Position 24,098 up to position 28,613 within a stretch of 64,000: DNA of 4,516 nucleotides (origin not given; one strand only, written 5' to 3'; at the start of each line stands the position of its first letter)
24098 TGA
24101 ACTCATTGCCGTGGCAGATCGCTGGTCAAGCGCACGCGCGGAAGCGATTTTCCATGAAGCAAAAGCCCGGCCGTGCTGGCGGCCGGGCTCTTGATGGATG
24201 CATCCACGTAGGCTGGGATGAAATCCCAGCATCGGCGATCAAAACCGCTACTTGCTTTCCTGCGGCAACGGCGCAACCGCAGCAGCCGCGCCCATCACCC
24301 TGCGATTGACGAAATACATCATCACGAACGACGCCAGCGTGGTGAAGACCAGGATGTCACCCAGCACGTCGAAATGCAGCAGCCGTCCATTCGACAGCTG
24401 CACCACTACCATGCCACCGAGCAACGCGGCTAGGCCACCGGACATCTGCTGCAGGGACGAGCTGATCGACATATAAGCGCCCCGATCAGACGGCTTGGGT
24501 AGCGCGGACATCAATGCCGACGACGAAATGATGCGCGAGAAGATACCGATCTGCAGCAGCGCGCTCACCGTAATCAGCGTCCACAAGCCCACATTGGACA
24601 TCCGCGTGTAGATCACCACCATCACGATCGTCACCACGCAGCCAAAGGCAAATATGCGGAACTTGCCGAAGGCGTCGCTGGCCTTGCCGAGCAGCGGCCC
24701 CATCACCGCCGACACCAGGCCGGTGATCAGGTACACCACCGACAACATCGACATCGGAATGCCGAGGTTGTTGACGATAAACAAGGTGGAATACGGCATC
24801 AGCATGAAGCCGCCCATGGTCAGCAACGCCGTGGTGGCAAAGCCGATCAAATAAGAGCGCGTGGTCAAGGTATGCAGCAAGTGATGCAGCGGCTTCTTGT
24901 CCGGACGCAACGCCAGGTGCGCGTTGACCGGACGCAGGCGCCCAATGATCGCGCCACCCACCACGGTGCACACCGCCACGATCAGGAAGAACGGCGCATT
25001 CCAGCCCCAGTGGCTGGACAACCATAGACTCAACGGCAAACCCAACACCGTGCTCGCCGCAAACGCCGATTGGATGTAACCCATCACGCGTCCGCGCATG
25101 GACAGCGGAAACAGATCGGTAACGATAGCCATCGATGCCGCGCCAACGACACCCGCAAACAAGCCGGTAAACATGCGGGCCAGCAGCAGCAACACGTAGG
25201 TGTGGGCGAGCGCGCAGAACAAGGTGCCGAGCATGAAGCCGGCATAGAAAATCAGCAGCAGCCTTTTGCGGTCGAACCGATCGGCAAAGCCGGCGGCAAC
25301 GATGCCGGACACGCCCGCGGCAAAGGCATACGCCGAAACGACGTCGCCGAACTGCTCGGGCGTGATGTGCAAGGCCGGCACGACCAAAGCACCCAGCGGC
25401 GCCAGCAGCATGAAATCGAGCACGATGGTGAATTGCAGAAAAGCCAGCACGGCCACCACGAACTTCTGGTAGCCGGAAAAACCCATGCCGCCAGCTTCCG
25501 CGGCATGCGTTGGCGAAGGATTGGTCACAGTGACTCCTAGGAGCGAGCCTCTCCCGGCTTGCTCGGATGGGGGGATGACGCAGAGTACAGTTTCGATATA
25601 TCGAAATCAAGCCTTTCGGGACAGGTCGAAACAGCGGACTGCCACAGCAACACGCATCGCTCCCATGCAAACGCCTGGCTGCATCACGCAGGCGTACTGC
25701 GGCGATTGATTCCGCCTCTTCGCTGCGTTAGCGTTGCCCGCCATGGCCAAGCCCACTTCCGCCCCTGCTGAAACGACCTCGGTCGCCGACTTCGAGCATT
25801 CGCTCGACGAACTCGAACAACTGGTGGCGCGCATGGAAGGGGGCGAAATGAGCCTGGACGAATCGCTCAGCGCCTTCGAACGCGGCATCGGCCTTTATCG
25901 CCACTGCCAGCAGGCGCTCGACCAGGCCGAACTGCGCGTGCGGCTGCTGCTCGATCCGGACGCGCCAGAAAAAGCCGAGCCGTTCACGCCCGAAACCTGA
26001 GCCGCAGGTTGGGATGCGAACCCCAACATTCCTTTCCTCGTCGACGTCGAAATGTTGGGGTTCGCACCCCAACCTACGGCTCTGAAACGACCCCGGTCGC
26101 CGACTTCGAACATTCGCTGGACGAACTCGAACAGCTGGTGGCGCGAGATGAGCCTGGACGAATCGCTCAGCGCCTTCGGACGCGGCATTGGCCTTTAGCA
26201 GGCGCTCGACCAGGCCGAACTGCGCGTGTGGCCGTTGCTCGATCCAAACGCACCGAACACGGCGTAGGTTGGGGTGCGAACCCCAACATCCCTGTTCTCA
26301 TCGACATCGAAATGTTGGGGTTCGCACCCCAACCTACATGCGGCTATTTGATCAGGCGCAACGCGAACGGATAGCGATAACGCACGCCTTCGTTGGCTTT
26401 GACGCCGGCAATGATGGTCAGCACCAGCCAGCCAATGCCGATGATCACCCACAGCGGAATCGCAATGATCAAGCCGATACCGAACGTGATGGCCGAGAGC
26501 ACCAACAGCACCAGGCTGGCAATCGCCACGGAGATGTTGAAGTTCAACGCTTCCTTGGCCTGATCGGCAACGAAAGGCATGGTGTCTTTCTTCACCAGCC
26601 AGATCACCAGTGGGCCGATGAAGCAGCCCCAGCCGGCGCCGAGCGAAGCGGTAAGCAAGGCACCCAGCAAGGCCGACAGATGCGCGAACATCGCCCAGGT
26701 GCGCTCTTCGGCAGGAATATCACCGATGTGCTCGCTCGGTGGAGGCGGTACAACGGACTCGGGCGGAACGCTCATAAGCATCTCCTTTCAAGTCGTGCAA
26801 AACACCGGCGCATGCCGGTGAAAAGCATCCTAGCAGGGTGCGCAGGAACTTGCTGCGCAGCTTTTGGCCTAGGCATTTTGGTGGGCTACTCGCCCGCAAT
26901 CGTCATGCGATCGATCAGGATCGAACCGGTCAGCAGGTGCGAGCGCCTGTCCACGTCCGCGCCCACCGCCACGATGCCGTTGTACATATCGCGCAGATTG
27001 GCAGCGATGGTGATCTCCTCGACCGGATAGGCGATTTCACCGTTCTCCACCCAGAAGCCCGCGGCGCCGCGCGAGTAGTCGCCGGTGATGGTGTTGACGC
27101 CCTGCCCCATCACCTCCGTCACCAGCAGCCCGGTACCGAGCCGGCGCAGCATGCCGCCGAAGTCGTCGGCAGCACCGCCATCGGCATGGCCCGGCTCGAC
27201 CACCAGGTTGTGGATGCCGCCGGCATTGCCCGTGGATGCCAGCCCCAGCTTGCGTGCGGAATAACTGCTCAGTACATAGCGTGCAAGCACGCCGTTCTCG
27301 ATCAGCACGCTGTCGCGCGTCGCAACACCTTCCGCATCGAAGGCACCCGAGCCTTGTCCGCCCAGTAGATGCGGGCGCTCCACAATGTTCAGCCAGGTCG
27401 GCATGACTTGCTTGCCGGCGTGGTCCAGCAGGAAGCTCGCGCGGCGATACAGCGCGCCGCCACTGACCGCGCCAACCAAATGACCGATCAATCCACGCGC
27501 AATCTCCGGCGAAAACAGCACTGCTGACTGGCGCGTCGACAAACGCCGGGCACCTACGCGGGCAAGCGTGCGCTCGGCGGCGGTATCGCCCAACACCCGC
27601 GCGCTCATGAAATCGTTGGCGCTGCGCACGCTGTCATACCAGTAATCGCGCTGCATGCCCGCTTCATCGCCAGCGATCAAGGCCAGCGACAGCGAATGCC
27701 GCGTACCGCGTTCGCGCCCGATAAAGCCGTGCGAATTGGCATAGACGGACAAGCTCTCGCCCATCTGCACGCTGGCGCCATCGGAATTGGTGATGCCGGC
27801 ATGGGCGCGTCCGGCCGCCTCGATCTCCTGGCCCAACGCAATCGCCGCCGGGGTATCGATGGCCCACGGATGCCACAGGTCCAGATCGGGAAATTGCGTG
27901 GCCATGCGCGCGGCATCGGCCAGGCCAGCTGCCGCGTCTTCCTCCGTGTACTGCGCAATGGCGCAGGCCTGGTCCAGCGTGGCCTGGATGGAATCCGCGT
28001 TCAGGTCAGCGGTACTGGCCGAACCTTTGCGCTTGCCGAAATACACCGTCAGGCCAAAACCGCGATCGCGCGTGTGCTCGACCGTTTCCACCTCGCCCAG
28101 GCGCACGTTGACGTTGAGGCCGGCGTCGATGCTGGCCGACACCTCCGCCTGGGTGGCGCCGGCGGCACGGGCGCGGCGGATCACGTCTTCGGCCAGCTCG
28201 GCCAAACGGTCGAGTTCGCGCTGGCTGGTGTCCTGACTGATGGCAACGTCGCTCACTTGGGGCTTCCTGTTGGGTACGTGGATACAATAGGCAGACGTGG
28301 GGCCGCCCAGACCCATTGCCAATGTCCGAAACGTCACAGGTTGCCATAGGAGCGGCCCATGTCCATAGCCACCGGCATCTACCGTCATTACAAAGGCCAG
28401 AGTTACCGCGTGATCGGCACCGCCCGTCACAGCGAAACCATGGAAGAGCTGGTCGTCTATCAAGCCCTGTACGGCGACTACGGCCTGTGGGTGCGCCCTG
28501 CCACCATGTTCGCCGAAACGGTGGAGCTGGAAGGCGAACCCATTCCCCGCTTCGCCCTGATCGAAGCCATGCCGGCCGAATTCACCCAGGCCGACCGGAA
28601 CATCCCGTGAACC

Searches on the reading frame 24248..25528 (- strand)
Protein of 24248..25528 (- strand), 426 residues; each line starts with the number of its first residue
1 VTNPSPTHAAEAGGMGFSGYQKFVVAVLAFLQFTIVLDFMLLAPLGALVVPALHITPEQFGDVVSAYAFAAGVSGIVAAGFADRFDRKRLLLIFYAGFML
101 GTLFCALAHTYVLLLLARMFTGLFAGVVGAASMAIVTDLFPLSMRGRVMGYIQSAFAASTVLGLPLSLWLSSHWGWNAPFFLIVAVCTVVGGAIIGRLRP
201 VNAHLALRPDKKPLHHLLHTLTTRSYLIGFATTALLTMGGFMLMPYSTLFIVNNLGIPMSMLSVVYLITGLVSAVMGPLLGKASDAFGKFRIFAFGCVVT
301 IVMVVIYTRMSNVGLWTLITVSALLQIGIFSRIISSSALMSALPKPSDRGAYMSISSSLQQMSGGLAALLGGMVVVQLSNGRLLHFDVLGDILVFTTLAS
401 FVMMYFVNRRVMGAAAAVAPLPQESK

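Call 84: search_protein_families(library=pfam, proteins=[window:24248-25528:-], max_evalue=0.001)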
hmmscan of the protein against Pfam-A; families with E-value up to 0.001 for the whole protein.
window:24248-25528:- (426 aa): 2 families
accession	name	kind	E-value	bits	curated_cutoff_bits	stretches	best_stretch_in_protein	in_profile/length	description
PF07690.21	MFS_1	-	9.5e-55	186.3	33.4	2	28-367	1-346/347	Major Facilitator Superfamily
PF00083.30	Sugar_tr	-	3.5e-12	46.4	22.3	1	60-185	48-179/452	Sugar (and other) transporter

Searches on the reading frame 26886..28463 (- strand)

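Call 84: search_protein_families(library=pfam, proteins=[window:26886-28463:-], max_evalue=0.001)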
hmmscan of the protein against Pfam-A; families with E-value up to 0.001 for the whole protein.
window:26886-28463:- (525 aa): 3 families
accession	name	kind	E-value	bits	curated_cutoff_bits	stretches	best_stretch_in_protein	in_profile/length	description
PF19289.4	PmbA_TldD_3rd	-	1.9e-66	223.8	22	1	312-524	3-220/220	PmbA/TldA metallopeptidase C-terminal domain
PF19290.4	PmbA_TldD_2nd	-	6.6e-17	62.4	20.9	1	197-302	1-108/109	PmbA/TldA metallopeptidase central domain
PF01523.21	PmbA_TldD_1st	-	2.9e-14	53.4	20.9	1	106-170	1-65/65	PmbA/TldA metallopeptidase domain 1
